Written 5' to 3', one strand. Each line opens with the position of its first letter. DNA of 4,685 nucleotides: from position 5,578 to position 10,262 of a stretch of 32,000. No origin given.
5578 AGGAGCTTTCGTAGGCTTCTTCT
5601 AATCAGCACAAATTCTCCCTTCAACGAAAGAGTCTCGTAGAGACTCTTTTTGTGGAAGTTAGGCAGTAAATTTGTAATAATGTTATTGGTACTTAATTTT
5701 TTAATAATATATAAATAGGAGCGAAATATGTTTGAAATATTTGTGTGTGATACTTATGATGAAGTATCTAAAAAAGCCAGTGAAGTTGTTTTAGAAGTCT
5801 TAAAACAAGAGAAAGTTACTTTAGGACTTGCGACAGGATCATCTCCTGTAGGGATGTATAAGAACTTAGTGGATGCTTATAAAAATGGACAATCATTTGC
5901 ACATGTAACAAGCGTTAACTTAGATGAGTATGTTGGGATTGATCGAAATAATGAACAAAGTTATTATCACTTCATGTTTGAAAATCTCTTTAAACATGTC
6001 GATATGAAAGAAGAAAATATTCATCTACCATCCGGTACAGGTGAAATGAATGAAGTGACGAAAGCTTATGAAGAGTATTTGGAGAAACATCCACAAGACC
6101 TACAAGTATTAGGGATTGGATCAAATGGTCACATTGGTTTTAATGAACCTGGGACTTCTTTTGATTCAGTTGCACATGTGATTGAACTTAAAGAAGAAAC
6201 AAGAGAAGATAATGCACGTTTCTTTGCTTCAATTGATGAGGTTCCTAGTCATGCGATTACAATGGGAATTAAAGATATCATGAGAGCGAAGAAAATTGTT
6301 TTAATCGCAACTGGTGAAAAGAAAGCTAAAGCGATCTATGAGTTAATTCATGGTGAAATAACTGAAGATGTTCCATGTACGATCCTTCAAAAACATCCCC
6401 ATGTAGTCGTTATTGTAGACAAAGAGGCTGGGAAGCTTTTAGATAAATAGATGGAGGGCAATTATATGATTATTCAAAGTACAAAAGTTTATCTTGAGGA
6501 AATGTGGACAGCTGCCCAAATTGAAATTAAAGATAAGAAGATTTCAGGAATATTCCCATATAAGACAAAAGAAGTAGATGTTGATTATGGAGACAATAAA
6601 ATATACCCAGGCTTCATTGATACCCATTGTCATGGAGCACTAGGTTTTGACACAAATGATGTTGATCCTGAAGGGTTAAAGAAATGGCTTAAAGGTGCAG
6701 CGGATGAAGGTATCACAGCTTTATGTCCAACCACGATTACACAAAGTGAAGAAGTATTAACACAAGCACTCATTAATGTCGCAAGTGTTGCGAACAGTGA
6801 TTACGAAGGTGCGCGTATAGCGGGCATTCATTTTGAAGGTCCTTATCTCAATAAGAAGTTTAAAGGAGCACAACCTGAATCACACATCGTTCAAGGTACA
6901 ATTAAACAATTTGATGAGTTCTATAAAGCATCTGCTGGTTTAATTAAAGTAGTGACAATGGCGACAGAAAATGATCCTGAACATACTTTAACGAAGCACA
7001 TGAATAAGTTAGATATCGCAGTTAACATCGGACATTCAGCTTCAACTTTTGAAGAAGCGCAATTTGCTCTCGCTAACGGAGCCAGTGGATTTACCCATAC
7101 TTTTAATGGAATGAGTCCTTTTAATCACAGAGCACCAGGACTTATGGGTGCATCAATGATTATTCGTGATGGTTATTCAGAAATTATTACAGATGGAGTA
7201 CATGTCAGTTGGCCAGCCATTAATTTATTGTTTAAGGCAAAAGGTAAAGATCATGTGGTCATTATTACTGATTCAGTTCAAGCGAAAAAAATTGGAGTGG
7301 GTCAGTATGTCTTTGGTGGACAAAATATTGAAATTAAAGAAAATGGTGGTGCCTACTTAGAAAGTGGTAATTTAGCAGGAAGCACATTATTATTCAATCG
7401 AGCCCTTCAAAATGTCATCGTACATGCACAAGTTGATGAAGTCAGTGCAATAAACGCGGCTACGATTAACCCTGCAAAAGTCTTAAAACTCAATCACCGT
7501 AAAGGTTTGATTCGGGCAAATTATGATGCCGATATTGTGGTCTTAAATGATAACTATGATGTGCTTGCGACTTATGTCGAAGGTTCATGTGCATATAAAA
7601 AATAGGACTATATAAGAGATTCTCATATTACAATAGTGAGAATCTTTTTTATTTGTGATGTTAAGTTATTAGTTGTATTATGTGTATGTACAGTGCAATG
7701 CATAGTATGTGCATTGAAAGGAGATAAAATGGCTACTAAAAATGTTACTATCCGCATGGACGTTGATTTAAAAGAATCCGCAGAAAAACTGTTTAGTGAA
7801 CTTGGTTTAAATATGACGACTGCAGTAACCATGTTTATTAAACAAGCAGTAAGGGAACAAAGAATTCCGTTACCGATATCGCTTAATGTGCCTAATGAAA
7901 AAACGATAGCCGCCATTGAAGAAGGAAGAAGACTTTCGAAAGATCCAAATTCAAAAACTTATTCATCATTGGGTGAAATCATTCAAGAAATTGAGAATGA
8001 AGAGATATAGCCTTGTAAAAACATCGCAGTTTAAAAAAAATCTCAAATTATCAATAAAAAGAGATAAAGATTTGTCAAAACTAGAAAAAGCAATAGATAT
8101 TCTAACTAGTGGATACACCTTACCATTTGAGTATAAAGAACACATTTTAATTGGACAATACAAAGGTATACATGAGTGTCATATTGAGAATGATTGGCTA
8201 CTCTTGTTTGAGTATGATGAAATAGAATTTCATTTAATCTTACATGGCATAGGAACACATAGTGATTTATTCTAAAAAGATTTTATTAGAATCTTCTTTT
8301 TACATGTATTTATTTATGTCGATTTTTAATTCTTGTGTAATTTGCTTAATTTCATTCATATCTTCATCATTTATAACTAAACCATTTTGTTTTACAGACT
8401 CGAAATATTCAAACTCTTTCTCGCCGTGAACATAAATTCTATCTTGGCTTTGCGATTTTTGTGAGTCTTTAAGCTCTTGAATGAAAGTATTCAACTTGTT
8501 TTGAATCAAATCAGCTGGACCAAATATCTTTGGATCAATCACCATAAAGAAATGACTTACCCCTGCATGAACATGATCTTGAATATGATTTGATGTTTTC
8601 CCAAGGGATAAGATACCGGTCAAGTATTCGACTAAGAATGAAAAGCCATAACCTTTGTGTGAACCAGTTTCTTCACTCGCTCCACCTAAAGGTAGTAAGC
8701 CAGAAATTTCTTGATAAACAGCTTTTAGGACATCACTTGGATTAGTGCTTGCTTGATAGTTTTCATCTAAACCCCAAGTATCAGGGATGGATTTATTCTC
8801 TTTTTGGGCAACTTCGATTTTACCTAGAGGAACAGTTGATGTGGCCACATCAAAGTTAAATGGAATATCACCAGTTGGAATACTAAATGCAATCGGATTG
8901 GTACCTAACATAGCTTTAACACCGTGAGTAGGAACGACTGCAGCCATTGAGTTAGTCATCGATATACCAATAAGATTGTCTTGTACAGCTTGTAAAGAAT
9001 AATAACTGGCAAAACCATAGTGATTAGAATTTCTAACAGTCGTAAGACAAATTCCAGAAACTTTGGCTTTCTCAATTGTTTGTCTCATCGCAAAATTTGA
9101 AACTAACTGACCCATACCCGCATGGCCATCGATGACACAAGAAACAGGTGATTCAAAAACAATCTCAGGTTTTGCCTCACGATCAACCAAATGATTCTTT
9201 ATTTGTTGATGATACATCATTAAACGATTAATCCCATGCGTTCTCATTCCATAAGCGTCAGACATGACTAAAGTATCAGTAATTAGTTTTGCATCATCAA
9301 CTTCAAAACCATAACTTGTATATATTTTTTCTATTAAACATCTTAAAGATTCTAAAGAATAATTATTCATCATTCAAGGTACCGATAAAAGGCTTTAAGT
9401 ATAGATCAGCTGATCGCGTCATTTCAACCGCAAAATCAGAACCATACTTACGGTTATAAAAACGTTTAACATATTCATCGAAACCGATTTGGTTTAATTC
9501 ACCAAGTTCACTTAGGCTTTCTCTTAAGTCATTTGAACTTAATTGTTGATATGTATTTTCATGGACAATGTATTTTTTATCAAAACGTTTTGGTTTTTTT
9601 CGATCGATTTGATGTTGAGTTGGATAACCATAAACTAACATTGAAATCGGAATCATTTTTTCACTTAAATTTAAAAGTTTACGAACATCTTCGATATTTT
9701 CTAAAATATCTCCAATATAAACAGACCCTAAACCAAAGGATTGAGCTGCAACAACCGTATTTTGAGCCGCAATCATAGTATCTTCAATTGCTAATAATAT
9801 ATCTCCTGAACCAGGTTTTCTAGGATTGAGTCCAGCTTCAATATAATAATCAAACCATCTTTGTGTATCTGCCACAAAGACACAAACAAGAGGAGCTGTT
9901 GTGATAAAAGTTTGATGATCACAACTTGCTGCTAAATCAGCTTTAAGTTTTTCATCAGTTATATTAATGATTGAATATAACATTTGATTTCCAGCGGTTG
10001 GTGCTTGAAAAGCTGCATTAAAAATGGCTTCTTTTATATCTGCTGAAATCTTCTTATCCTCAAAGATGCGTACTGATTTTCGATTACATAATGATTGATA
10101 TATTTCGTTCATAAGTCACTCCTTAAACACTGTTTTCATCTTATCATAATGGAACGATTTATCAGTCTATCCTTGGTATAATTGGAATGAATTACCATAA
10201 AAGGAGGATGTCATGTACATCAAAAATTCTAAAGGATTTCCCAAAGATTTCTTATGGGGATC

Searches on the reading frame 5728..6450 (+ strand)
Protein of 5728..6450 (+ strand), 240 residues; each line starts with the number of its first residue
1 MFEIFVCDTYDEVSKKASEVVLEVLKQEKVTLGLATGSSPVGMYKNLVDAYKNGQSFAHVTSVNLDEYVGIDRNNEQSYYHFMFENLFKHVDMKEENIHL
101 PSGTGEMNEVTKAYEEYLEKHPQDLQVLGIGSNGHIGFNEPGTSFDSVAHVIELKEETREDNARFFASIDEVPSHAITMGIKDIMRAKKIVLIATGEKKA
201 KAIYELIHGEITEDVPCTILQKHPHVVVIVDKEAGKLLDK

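Call 51: search_protein_families(library=pfam, proteins=[window:5728-6450:+], max_evalue=0.00001)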
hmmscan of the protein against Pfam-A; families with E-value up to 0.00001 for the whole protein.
window:5728-6450:+ (240 aa): 1 family
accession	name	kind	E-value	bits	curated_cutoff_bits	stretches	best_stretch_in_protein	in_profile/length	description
PF01182.26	Glucosamine_iso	-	3.4e-21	76.6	27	1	13-223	10-220/225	Glucosamine-6-phosphate isomerases/6-phosphogluconolactonase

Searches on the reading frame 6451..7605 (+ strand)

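Call 51: search_protein_families(library=pfam, proteins=[window:6451-7605:+], max_evalue=0.00001)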
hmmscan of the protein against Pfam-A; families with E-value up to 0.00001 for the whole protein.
window:6451-7605:+ (384 aa): 2 families
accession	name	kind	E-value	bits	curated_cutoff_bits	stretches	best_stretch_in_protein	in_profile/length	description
PF01979.26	Amidohydro_1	-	1.9e-21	77.2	25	1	51-378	2-342/345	Amidohydrolase family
PF07969.17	Amidohydro_3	-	2.2e-09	37.8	29.7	1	333-370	412-449/472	Amidohydrolase family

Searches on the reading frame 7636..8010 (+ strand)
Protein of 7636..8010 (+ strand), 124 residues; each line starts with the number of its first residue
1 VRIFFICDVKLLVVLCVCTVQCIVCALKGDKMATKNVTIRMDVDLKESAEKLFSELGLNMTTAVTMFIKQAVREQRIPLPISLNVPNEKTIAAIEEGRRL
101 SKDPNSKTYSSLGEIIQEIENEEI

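Call 51: search_protein_families(library=pfam, proteins=[window:7636-8010:+], max_evalue=0.00001)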
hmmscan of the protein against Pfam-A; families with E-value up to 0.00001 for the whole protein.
window:7636-8010:+ (124 aa): 1 family
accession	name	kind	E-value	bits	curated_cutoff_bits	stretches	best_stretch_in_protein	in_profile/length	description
PF04221.18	RelB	-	1.9e-10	40.9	22.4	1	36-107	3-71/82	RelB antitoxin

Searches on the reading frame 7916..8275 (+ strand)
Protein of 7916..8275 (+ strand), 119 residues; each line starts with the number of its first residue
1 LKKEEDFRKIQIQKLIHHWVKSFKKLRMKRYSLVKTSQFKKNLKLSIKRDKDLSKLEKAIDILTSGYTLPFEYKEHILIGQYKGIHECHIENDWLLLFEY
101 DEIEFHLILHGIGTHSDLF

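Call 52: search_protein_families(library=pfam, proteins=[window:7916-8275:+], max_evalue=0.00001)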
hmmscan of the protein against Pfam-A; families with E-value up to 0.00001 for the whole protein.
window:7916-8275:+ (119 aa): 1 family
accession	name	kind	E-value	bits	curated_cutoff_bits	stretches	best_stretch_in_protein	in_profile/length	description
PF15738.11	YafQ_toxin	-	1.6e-25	89.6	30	1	31-119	1-87/88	Bacterial toxin of type II toxin-antitoxin system, YafQ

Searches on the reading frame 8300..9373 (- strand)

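Call 52: search_protein_families(library=pfam, proteins=[window:8300-9373:-], max_evalue=0.00001)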
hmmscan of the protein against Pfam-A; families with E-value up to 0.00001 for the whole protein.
window:8300-9373:- (357 aa): 1 family
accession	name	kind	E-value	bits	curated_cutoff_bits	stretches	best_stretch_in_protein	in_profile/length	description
PF02615.19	Ldh_2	-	1e-106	357.3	38.8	1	6-342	2-332/333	Malate/L-lactate dehydrogenase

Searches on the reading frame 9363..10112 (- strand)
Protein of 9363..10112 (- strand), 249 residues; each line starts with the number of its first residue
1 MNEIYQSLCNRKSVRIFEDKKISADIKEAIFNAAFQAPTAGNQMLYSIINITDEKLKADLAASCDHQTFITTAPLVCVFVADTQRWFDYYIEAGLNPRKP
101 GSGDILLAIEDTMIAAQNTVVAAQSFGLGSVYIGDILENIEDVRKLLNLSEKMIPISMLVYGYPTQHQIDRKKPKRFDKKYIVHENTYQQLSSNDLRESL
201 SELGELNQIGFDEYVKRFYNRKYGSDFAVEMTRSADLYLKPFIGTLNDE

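Call 52: search_protein_families(library=pfam, proteins=[window:9363-10112:-], max_evalue=0.00001)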
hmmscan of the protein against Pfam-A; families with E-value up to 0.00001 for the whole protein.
window:9363-10112:- (249 aa): 2 families
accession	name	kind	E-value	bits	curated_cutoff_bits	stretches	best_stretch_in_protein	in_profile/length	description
PF00881.29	Nitroreductase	-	5e-18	66.3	23.5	1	10-163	3-167/167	Nitroreductase family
PF14512.11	TM1586_NiRdase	-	5.7e-06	26.6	27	0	3-61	1-58/215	Putative TM nitroreductase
